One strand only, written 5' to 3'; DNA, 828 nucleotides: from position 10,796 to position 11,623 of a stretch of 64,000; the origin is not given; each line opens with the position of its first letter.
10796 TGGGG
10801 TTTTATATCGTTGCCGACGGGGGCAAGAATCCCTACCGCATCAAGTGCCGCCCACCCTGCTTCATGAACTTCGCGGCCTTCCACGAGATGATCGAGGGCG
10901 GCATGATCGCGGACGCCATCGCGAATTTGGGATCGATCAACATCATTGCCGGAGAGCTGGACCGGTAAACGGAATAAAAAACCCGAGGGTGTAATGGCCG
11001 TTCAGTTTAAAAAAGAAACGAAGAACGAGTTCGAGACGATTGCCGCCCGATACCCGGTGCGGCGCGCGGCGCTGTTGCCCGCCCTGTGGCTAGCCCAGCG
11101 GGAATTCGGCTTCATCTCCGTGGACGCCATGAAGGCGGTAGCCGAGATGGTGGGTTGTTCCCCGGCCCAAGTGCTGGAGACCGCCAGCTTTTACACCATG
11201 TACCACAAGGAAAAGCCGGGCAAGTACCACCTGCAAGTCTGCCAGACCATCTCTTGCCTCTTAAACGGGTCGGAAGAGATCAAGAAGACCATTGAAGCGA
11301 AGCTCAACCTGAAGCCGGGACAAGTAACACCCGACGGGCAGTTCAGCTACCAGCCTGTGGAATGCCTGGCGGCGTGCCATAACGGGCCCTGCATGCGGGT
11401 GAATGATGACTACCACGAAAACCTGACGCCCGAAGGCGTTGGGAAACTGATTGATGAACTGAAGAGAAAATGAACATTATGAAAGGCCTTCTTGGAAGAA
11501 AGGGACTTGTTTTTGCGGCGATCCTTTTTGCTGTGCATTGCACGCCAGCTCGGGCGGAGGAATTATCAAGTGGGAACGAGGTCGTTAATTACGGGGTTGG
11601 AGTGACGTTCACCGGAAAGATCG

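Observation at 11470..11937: Low-GC secreted His-cluster gene embedded in, and translationally coupled to, the complex I operon between nuoE and nuoF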

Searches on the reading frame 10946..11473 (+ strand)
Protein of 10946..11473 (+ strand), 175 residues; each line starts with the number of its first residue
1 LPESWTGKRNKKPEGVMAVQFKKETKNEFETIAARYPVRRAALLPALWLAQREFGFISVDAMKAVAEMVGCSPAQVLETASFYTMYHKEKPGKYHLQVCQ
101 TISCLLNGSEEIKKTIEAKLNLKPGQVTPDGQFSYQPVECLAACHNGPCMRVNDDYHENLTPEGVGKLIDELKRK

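Call 4: search_protein_families(library=pfam, proteins=[window:10946-11473:+], max_evalue=1)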
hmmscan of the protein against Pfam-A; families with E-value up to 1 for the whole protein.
window:10946-11473:+ (175 aa): 1 family
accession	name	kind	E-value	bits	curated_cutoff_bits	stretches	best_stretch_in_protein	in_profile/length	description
PF01257.25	2Fe-2S_thioredx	-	2.7e-51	173.7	24.8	1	30-173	2-145/145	Thioredoxin-like [2Fe-2S] ferredoxin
